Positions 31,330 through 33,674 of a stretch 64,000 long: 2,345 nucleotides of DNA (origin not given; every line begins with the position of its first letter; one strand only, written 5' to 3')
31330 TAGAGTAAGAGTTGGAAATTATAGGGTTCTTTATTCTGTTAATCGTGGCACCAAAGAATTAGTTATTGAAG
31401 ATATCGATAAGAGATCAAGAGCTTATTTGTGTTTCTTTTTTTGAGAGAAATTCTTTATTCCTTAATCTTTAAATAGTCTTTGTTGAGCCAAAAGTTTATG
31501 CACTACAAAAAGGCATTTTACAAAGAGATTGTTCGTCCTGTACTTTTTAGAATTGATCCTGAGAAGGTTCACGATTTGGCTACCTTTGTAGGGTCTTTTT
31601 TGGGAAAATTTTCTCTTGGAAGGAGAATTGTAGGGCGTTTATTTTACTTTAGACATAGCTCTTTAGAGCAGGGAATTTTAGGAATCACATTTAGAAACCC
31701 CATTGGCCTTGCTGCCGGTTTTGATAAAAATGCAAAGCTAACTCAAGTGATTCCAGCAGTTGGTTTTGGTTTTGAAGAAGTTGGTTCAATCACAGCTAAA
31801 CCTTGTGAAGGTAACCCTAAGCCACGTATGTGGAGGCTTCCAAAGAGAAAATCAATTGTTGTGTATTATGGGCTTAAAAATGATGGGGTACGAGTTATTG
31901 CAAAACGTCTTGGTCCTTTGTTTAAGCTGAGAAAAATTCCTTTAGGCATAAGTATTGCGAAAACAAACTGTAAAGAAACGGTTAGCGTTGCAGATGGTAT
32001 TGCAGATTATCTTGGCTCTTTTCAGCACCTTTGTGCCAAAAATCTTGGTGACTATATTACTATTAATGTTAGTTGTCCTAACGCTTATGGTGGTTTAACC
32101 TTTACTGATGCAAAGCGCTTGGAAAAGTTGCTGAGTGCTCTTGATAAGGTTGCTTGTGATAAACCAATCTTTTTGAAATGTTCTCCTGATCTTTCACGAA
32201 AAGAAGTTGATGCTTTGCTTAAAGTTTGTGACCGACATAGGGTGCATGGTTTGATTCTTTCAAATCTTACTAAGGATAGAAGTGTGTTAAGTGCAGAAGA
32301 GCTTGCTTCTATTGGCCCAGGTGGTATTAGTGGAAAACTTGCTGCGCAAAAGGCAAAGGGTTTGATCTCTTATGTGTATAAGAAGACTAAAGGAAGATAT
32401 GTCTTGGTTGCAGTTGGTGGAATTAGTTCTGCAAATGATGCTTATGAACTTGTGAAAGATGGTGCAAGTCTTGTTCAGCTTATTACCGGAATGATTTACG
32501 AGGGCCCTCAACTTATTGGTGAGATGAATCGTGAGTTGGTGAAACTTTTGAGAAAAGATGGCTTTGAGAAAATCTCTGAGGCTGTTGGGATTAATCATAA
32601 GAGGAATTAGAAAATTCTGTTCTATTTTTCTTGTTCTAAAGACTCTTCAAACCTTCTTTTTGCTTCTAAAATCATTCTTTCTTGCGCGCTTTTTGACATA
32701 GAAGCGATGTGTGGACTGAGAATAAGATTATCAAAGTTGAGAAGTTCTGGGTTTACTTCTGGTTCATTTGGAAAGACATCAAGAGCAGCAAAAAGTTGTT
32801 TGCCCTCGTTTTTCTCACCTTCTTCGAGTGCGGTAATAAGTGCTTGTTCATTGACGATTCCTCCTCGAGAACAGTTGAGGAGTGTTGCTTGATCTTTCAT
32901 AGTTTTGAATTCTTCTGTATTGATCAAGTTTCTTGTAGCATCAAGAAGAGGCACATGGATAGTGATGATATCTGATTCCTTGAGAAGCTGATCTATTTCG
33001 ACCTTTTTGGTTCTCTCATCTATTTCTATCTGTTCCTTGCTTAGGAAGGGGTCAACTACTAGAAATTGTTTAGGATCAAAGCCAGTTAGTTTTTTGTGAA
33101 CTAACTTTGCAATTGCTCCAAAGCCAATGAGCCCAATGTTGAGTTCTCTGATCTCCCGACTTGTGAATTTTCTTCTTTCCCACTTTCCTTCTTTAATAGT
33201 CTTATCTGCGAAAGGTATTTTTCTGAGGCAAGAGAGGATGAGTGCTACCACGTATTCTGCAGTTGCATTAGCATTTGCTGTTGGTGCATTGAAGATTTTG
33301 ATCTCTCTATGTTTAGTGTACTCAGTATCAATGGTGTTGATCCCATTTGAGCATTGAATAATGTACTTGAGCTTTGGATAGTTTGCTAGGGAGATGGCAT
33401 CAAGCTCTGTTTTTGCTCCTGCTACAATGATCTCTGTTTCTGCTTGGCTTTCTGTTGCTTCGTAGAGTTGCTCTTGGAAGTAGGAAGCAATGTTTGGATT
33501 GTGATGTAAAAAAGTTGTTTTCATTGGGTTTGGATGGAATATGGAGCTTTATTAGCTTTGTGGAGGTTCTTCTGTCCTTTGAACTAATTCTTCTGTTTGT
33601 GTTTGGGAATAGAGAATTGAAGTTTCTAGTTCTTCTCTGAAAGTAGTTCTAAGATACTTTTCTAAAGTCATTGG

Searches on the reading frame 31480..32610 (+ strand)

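Call 67: search_protein_families(library=pfam, proteins=[window:31480-32610:+], max_evalue=0.0001)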
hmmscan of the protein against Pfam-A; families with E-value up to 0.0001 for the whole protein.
window:31480-32610:+ (376 aa): 1 family
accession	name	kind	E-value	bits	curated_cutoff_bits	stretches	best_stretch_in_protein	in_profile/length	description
PF01180.27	DHO_dh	-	2.4e-61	207.9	27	1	62-357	2-291/291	Dihydroorotate dehydrogenase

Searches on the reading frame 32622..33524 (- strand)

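Call 67: search_protein_families(library=pfam, proteins=[window:32622-33524:-], max_evalue=0.0001)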
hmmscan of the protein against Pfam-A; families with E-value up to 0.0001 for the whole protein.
window:32622-33524:- (300 aa): 2 families
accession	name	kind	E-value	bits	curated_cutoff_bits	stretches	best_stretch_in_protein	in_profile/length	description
PF02826.25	2-Hacid_dh_C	-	1.9e-49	167.9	25.1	1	93-274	1-178/178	D-isomer specific 2-hydroxyacid dehydrogenase, NAD binding domain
PF00389.36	2-Hacid_dh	-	3.6e-16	59.5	24.6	1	18-297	27-125/134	D-isomer specific 2-hydroxyacid dehydrogenase, catalytic domain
